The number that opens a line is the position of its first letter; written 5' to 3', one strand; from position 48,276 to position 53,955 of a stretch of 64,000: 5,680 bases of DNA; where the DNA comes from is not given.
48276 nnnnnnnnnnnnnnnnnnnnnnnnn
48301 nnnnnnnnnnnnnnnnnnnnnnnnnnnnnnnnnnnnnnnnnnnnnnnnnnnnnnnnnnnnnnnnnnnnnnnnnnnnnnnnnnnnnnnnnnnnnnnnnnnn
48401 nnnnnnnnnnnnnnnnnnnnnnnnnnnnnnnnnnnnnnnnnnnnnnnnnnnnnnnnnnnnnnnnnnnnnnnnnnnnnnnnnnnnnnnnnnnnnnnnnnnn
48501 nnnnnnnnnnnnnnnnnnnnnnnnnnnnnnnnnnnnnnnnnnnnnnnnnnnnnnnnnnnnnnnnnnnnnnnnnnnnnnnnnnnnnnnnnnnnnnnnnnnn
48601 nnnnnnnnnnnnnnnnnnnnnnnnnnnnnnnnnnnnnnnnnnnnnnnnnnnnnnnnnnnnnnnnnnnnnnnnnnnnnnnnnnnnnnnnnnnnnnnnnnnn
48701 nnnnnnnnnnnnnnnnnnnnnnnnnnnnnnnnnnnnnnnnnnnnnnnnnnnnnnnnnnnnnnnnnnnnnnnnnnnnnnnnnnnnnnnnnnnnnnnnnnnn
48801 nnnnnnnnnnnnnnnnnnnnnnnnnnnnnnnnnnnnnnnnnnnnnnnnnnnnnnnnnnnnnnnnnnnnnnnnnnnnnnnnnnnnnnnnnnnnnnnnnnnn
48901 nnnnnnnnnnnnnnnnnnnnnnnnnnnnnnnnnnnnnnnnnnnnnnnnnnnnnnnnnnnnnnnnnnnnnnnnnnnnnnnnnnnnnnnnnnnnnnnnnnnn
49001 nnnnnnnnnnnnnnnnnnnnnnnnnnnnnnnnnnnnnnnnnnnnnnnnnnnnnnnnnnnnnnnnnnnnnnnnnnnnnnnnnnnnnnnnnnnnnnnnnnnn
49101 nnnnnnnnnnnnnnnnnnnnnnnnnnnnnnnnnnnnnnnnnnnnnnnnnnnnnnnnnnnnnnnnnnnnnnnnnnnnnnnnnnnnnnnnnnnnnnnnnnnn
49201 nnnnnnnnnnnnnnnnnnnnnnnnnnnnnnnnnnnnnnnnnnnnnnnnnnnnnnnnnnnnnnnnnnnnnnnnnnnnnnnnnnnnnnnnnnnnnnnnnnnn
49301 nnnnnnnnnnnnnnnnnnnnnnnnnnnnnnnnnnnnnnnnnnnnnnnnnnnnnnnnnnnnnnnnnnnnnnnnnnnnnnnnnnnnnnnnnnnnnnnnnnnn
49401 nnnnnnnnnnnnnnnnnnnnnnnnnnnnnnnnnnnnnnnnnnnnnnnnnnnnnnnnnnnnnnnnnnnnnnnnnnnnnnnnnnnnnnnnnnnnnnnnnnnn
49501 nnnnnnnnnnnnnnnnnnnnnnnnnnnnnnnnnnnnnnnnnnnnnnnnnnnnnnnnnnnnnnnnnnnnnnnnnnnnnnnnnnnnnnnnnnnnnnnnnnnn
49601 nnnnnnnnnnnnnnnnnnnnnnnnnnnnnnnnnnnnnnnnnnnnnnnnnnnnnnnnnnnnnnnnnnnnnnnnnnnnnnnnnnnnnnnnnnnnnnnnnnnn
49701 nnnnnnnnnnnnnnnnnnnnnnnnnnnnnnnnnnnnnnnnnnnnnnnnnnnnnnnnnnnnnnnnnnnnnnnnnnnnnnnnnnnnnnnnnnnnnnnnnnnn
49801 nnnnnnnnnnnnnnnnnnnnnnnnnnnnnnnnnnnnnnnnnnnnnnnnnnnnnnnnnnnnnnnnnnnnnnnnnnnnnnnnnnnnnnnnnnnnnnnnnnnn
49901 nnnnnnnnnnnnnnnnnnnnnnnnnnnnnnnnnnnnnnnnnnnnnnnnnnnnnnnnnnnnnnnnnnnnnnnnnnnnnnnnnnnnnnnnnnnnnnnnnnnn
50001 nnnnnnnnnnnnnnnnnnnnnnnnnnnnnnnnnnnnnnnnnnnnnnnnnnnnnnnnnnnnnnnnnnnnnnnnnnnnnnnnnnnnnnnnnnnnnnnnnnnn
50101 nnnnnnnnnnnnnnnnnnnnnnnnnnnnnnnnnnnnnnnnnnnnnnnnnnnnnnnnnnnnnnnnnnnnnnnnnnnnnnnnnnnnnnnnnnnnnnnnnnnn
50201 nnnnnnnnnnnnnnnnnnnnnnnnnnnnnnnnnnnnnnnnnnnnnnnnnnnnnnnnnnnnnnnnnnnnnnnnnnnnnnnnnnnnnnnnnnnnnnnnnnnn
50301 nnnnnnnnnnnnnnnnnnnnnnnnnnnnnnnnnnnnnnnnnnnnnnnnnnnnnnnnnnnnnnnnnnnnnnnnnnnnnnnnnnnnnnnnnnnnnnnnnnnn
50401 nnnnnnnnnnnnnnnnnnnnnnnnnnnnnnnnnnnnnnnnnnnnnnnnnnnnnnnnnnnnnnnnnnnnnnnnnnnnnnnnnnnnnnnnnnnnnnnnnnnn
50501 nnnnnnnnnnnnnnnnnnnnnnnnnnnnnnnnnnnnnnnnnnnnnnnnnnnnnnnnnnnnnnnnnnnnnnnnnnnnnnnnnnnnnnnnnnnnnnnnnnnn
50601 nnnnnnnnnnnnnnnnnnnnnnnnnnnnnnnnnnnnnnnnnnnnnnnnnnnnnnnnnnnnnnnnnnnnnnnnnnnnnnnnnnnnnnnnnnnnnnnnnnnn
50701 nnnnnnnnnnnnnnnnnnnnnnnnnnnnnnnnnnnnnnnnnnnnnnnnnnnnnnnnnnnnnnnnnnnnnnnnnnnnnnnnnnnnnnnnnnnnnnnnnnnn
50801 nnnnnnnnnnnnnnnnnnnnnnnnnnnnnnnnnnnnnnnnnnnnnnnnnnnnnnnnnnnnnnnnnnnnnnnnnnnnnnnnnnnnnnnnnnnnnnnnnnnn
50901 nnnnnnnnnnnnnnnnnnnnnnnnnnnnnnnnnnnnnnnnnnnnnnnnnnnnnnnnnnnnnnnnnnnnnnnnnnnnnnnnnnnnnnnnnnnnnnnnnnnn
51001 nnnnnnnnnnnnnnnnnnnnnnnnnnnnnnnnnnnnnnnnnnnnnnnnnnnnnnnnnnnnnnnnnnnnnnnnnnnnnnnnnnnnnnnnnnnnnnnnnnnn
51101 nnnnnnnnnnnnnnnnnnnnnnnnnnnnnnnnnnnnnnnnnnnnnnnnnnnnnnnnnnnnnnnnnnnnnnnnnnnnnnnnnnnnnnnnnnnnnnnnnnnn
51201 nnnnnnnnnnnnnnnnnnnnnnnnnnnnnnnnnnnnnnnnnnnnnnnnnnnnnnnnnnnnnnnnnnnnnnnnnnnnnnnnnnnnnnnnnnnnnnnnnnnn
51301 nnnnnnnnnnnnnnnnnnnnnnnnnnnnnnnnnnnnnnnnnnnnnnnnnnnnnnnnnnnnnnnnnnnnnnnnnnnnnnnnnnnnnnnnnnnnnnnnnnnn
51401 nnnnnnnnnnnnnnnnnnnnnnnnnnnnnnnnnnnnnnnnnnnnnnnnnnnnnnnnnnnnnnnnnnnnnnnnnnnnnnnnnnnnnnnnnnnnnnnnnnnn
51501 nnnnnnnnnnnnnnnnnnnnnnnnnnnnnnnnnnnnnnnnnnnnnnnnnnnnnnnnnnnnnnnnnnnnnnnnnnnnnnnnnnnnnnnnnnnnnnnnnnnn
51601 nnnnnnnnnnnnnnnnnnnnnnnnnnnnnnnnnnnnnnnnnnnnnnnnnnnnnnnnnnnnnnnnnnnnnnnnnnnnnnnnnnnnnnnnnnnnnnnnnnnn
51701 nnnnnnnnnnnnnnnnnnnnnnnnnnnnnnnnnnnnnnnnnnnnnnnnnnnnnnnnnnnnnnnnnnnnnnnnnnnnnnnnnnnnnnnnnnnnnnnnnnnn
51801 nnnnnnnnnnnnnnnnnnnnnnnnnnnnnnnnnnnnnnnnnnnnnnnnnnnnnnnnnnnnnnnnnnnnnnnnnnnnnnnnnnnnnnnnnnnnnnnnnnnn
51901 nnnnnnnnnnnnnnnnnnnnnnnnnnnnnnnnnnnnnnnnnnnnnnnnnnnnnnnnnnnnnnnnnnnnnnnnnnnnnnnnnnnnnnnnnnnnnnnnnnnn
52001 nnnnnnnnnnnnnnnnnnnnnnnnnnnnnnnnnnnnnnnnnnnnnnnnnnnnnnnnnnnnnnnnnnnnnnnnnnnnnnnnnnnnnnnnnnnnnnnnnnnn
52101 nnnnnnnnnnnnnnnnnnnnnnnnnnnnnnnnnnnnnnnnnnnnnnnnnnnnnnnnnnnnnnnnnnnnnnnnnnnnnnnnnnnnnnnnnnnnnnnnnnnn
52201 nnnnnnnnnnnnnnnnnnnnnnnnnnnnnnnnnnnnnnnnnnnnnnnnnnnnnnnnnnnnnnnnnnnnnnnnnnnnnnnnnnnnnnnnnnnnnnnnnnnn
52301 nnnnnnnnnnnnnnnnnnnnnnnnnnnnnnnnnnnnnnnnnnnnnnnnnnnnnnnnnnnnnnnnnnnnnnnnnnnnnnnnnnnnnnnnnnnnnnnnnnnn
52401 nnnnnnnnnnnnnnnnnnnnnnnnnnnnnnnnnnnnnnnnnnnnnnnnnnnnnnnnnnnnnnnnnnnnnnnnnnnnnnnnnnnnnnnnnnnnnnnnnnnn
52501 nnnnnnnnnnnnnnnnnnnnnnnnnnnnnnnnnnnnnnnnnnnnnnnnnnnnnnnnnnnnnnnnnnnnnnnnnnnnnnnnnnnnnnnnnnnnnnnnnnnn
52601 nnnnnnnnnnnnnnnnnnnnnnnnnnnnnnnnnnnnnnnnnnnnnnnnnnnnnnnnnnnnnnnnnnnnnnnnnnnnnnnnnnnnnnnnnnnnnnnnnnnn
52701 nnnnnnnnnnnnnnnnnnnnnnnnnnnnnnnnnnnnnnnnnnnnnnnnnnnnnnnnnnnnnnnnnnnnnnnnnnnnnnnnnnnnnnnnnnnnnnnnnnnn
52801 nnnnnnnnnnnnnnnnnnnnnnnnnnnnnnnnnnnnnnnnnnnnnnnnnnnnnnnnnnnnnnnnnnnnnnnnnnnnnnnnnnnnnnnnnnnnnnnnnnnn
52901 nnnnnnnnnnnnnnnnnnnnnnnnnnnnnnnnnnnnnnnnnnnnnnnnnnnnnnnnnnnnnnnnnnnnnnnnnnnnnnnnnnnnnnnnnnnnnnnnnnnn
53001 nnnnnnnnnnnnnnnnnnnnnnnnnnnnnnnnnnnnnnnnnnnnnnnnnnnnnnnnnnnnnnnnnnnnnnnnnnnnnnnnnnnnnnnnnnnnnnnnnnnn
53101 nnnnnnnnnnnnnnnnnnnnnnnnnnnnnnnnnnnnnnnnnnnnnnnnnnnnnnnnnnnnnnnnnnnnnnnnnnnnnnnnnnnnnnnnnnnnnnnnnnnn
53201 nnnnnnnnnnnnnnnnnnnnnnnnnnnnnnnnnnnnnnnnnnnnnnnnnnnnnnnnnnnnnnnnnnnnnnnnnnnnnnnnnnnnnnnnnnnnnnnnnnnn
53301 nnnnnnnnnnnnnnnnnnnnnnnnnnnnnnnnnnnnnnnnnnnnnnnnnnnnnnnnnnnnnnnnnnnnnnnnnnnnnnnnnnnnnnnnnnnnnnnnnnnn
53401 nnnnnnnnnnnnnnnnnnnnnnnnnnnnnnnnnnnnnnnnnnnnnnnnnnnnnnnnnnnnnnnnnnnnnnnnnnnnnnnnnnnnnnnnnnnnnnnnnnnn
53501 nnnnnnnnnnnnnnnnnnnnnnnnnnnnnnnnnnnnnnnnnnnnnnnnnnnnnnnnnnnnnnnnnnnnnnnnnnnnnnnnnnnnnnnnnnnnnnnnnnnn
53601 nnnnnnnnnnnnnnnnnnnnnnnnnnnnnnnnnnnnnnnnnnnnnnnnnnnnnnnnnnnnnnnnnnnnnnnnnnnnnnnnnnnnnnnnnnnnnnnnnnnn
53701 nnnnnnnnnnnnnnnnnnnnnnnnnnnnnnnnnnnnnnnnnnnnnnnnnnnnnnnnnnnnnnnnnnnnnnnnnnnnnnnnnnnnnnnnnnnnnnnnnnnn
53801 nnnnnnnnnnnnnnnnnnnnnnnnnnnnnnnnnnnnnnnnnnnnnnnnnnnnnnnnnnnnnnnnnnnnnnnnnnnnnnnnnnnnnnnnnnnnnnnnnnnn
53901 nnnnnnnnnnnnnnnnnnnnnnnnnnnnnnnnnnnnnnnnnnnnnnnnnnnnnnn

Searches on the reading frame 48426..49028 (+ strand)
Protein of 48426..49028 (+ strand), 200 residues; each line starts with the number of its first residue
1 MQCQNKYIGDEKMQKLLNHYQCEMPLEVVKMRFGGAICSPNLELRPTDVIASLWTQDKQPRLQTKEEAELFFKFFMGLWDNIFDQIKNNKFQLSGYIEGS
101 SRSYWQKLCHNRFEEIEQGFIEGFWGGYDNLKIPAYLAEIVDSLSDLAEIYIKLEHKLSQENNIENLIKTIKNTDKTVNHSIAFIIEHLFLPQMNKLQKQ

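Call 80: search_protein_families(library=pfam, proteins=[window:48426-49028:+], max_evalue=0.5)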
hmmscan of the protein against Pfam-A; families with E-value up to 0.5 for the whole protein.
window:48426-49028:+ (200 aa): 2 families
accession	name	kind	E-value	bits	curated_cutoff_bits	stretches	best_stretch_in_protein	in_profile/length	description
PF03695.18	UPF0149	-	0.0001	22.9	25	1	36-170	29-167/181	Uncharacterised protein family (UPF0149)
PF05103.18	DivIVA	-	0.0089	16.4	28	1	119-183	10-70/131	DivIVA protein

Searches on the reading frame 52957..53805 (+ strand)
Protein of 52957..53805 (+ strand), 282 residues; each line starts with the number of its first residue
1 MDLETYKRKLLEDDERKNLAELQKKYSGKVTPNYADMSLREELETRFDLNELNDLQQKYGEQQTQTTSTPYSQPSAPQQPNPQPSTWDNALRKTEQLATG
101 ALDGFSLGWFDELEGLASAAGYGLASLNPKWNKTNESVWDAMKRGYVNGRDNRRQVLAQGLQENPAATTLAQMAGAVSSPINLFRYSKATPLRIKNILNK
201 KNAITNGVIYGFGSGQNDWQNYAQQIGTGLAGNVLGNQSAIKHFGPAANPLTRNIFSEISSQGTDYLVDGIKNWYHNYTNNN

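Call 27: find_encoding_contigs(protein=window:52957-53805:+, flank=10000, max_places=1)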
Protein window:52957-53805:+ (282 aa): 3 contigs read that carry it; 1 place shown.
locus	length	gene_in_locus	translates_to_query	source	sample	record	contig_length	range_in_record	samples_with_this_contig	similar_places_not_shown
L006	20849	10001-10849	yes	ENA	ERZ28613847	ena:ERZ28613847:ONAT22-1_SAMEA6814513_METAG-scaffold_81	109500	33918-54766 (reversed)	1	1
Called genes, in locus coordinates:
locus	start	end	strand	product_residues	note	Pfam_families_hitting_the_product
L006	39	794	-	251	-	PF01553:Acyltransferase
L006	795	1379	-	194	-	PF02698:DUF218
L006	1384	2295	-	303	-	PF02687:FtsX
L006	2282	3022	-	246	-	PF00005:ABC_tran, PF13304:AAA_21 (faint)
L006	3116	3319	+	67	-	-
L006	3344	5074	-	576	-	PF03485:Arg_tRNA_synt_N, PF00750:tRNA-synt_1d, PF05746:DALR_1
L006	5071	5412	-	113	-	-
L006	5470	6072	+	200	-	-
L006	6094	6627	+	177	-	PF14512:TM1586_NiRdase (faint), PF00881:Nitroreductase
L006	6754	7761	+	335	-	PF00044:Gp_dh_N, PF02800:Gp_dh_C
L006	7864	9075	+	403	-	PF00162:PGK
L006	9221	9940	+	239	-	-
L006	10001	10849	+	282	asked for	-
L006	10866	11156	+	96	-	-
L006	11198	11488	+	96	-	-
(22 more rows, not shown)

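Call 80: search_protein_families(library=pfam, proteins=[window:52957-53805:+], max_evalue=0.5)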
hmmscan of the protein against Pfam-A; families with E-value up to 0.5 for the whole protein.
window:52957-53805:+ (282 aa): 0 families
